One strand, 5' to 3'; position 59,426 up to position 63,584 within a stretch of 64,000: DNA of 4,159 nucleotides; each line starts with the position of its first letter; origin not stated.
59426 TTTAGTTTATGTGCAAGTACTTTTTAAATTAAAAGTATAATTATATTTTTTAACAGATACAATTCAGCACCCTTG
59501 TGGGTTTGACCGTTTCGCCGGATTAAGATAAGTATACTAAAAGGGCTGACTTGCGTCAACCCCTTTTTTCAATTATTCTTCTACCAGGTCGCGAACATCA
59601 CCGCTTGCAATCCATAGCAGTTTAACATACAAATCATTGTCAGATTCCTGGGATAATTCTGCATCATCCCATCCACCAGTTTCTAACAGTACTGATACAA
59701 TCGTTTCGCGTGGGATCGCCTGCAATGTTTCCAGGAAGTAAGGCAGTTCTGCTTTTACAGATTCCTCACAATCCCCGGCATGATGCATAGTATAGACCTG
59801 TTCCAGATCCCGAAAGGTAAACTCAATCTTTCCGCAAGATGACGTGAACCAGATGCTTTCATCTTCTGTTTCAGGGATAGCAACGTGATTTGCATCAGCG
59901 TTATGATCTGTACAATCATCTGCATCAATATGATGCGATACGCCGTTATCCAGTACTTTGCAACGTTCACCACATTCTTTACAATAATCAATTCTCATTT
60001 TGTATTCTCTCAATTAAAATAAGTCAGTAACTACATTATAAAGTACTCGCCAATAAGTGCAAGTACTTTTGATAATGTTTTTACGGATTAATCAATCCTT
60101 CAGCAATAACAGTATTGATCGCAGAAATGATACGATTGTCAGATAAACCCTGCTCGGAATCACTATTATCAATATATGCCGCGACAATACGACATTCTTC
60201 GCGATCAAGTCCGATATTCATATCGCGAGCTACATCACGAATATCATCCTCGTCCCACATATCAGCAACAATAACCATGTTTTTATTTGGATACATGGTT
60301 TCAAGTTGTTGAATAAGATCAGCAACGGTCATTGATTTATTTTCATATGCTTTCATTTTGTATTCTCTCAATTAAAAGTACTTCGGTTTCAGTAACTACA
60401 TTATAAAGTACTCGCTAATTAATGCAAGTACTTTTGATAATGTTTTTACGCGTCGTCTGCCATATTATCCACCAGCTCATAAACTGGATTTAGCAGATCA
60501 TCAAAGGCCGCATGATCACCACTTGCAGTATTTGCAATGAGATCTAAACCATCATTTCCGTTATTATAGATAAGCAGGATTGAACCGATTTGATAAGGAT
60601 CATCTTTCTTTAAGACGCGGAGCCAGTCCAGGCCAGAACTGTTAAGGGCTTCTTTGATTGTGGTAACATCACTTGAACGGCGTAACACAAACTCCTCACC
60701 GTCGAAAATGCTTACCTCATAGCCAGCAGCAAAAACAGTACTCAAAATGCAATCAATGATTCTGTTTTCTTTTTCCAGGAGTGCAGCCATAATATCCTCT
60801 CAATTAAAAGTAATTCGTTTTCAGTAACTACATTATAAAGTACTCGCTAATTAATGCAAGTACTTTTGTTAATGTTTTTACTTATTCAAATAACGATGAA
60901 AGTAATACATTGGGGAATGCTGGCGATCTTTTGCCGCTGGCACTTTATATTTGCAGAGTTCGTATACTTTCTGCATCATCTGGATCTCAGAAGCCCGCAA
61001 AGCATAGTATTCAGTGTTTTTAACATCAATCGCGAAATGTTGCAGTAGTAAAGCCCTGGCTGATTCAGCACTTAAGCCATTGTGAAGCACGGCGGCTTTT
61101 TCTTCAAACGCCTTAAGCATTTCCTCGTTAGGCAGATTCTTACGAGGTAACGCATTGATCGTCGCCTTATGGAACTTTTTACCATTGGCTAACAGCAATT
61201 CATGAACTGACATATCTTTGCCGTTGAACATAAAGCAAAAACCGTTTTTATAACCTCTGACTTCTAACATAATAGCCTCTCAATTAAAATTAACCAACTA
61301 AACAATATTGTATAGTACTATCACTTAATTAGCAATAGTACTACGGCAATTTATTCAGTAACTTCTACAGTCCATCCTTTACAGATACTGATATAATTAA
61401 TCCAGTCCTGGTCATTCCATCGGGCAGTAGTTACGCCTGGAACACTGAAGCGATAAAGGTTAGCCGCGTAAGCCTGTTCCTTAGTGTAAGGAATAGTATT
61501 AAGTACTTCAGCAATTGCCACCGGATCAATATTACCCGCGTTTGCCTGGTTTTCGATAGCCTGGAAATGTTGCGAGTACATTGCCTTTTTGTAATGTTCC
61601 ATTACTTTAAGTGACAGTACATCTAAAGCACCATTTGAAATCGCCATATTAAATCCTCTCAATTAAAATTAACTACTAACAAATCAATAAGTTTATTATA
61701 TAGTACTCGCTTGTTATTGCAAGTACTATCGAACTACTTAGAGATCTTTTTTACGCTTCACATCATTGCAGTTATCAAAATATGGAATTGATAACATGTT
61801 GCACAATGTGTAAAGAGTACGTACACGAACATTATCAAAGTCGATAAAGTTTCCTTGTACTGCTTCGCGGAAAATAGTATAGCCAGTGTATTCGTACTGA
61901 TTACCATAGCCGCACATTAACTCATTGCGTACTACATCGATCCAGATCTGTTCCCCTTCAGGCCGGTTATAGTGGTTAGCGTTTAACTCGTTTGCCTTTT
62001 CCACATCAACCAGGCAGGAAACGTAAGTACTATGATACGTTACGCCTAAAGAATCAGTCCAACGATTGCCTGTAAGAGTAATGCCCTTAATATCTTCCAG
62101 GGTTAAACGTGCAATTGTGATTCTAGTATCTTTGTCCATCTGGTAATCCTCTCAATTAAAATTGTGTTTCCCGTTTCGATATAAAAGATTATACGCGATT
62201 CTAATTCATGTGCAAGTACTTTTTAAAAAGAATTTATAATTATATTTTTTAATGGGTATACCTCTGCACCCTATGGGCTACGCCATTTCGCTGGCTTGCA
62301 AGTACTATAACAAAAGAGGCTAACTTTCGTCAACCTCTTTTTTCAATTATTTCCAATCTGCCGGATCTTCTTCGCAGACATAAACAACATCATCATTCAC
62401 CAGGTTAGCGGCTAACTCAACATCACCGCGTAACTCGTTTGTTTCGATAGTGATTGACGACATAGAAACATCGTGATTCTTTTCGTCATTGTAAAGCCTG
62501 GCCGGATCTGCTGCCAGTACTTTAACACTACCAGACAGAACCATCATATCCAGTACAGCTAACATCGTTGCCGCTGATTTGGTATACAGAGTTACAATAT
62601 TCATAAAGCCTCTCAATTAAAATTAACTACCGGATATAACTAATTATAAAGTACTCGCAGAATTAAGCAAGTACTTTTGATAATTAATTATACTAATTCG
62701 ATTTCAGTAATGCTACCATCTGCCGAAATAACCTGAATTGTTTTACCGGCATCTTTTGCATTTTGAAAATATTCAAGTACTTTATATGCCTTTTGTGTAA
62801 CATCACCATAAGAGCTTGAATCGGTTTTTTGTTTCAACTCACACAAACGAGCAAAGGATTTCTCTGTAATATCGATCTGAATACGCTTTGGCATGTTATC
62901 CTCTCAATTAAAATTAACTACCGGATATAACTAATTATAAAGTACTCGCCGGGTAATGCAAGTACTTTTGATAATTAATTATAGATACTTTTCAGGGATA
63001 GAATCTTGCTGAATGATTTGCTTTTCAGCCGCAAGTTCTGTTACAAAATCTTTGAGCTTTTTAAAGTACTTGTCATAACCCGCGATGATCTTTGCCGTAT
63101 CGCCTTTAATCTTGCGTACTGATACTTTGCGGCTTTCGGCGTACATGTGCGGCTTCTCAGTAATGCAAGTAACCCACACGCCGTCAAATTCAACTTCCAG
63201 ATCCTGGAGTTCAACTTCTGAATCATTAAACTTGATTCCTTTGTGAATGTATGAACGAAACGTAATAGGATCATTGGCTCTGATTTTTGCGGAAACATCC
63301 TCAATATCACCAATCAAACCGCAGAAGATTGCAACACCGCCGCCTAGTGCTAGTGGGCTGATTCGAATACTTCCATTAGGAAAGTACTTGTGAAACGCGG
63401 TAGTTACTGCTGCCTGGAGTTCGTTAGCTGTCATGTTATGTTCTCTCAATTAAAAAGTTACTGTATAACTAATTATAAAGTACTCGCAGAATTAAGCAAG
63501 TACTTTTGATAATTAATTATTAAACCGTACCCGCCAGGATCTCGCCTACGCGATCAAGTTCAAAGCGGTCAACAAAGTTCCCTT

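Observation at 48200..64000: Hyperplastic region built from repeated promoter/stem-loop/terminator cassettes (PeSL-like mobile regulatory elements)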

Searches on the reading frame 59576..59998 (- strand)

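Call 52: search_protein_families(library=pfam, max_evalue=0.01, proteins=[window:59576-59998:-])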
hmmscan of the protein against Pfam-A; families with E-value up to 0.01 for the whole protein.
window:59576-59998:- (141 aa): 0 families

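Call 54: search_protein_families(library=phrogs, max_evalue=0.001, proteins=[window:59576-59998:-])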
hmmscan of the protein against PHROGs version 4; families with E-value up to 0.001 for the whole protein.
window:59576-59998:- (141 aa): 1 family
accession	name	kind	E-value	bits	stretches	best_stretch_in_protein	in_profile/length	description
phrog_14450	-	unknown function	4.7e-24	85.9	1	46-139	3-100/110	-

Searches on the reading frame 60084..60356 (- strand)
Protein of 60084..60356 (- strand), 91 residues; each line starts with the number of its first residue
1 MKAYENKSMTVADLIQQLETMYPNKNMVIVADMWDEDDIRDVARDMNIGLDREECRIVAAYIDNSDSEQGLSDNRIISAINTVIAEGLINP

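Call 53: search_protein_families(library=pfam, max_evalue=0.01, proteins=[window:60084-60356:-])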
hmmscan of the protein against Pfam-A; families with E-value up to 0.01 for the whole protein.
window:60084-60356:- (91 aa): 0 families

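Call 79: search_dna_similar(query=window:60084-60356:-, collection=phages, mode=protein, max_evalue=0.001, max_rows=25, rows=spread)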
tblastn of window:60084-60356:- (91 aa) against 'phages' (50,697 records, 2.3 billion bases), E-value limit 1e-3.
Records with a match: 10; places in all: 10; records where one place covers at least 80% of the query: 10.
Best place of each record, by identity: 60-80% 8; <60% 2.
By first word of the organism name: Erwinia 7; Serratia 2; Xanthomonas 1.
By host as written in the record: Erwinia amylovora 3; Erwinia amylovora SNUABM_01 3; Serratia marcescens UCC2017 2; Erwinia aphidicola W09_2 1; Xanthomonas vesicatoria 1.
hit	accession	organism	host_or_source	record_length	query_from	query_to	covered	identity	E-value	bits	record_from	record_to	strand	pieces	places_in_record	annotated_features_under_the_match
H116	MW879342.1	Erwinia phage pEa_SNUABM_19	Erwinia amylovora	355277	1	91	100%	67.4%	1e-32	123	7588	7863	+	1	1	hypothetical protein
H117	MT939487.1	Erwinia phage pEa_SNUABM_47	Erwinia amylovora SNUABM_01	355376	1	91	100%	67.4%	1e-32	123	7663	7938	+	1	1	hypothetical protein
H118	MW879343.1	Erwinia phage pEa_SNUABM_44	Erwinia amylovora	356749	1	91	100%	67.4%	1e-32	123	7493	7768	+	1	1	hypothetical protein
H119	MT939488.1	Erwinia phage pEa_SNUABM_50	Erwinia amylovora SNUABM_01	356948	1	91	100%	67.4%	1e-32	123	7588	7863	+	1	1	hypothetical protein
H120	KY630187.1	Serratia phage BF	Serratia marcescens UCC2017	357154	1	91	100%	67.4%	1e-32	123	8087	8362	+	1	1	hypothetical protein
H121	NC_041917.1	Serratia phage BF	Serratia marcescens UCC2017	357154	1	91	100%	67.4%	1e-32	123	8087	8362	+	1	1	hypothetical protein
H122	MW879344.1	Erwinia phage pEa_SNUABM_49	Erwinia amylovora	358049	1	91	100%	67.4%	1e-32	123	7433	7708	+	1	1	hypothetical protein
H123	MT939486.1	Erwinia phage pEa_SNUABM_12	Erwinia amylovora SNUABM_01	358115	1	91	100%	67.4%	1e-32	123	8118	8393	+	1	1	hypothetical protein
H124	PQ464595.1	Erwinia phage Kaldavass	Erwinia aphidicola W09_2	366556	5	87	91%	39.3%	7e-8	53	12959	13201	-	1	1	hypothetical protein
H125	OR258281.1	Xanthomonas phage XaC1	Xanthomonas vesicatoria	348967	6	90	93%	33.7%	6e-6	48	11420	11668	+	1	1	hypothetical protein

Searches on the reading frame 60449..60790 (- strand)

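Call 53: search_protein_families(library=pfam, max_evalue=0.01, proteins=[window:60449-60790:-])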
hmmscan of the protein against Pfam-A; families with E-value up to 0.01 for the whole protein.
window:60449-60790:- (114 aa): 0 families

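Call 54: search_protein_families(library=phrogs, max_evalue=0.001, proteins=[window:60449-60790:-])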
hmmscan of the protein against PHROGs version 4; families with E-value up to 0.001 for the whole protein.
window:60449-60790:- (114 aa): 2 families
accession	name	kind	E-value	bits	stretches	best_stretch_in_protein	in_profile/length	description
phrog_22565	-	unknown function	4.9e-30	104.9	1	6-109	7-110/111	-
phrog_5680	-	unknown function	2e-09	38.4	1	6-89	67-151/175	-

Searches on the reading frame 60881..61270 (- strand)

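Call 53: search_protein_families(library=pfam, max_evalue=0.01, proteins=[window:60881-61270:-])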
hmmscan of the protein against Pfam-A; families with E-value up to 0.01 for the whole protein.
window:60881-61270:- (130 aa): 0 families

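Call 54: search_protein_families(library=phrogs, max_evalue=0.001, proteins=[window:60881-61270:-])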
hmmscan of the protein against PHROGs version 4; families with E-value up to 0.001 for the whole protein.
window:60881-61270:- (130 aa): 1 family
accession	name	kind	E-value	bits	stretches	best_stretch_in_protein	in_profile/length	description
phrog_21795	-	unknown function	7.7e-52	176.2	1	1-130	2-131/140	-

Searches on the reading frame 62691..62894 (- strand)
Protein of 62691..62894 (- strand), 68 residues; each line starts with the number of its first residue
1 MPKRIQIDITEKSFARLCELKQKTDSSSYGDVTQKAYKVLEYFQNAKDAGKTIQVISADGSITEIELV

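Call 78: search_dna_similar(query=window:62691-62894:-, collection=phages, mode=protein, max_evalue=0.001, max_rows=25, rows=spread)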
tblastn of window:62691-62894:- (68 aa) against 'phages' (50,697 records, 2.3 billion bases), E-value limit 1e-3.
Records with a match: 20; places in all: 22; records where one place covers at least 80% of the query: 20.
Best place of each record, by identity: <60% 20.
By first word of the organism name: Erwinia 16; Cronobacter 2; Pectobacterium 2.
By host as written in the record: Erwinia amylovora 14; Cronobacter sakazakii 2; Pectobacterium carotovorum subsp. carotovorum strain CBBL19-1-37 2; Erwinia amylovora strain Ea29-7 2.
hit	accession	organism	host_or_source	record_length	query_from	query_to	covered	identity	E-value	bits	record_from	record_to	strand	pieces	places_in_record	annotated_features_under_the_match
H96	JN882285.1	Cronobacter phage vB_CsaM_GAP32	Cronobacter sakazakii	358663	3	68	97%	56.1%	1e-16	77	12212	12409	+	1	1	hypothetical protein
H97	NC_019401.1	Cronobacter phage vB_CsaM_GAP32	Cronobacter sakazakii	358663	3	68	97%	56.1%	1e-16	77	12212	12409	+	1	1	hypothetical protein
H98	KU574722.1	Pectobacterium phage vB_PcaM_CBB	Pectobacterium carotovorum subsp. ...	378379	3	67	96%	56.9%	2e-16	77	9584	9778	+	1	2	redundant repeat | hypothetical protein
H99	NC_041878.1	Pectobacterium phage vB_PcaM_CBB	Pectobacterium carotovorum subsp. ...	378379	3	67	96%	56.9%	2e-16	77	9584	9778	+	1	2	redundant repeat | hypothetical protein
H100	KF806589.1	Erwinia phage Ea35-70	Erwinia amylovora strain Ea29-7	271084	3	68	97%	39.4%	6e-10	58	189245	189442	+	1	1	hypothetical protein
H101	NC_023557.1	Erwinia phage Ea35-70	Erwinia amylovora strain Ea29-7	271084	3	68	97%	39.4%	6e-10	58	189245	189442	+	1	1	hypothetical protein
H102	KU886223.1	Erwinia phage vB_EamM_Simmy50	Erwinia amylovora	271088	3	68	97%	39.4%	6e-10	58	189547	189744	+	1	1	hypothetical protein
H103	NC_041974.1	Erwinia phage vB_EamM_Simmy50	Erwinia amylovora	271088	3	68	97%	39.4%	6e-10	58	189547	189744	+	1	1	hypothetical protein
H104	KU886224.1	Erwinia phage vB_EamM_RAY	Erwinia amylovora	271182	3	68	97%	39.4%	6e-10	58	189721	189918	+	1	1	hypothetical protein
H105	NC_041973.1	Erwinia phage vB_EamM_RAY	Erwinia amylovora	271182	3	68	97%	39.4%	6e-10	58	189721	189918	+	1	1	hypothetical protein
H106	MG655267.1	Erwinia phage vB_EamM_Bosolaphorus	Erwinia amylovora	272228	3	68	97%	39.4%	6e-10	58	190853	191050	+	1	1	hypothetical protein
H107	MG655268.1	Erwinia phage vB_EamM_Desertfox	Erwinia amylovora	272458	3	68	97%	39.4%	6e-10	58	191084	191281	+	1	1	hypothetical protein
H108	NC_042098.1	Erwinia phage vB_EamM_Desertfox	Erwinia amylovora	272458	3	68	97%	39.4%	6e-10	58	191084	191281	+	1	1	hypothetical protein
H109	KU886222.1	Erwinia phage vB_EamM_Special G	Erwinia amylovora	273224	3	68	97%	39.4%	6e-10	58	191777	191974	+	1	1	234: hypothetical protein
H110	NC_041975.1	Erwinia phage vB_EamM_Special G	Erwinia amylovora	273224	3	68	97%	39.4%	6e-10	58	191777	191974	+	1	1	234: hypothetical protein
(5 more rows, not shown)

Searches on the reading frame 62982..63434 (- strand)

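Call 52: search_protein_families(library=pfam, max_evalue=0.01, proteins=[window:62982-63434:-])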
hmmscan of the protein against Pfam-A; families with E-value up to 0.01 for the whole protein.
window:62982-63434:- (151 aa): 0 families

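Call 54: search_protein_families(library=phrogs, max_evalue=0.001, proteins=[window:62982-63434:-])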
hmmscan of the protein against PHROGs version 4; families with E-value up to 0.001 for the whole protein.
window:62982-63434:- (151 aa): 1 family
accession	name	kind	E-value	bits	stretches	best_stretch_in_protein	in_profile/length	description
phrog_21515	-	unknown function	7e-55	186.2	1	1-151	1-151/151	-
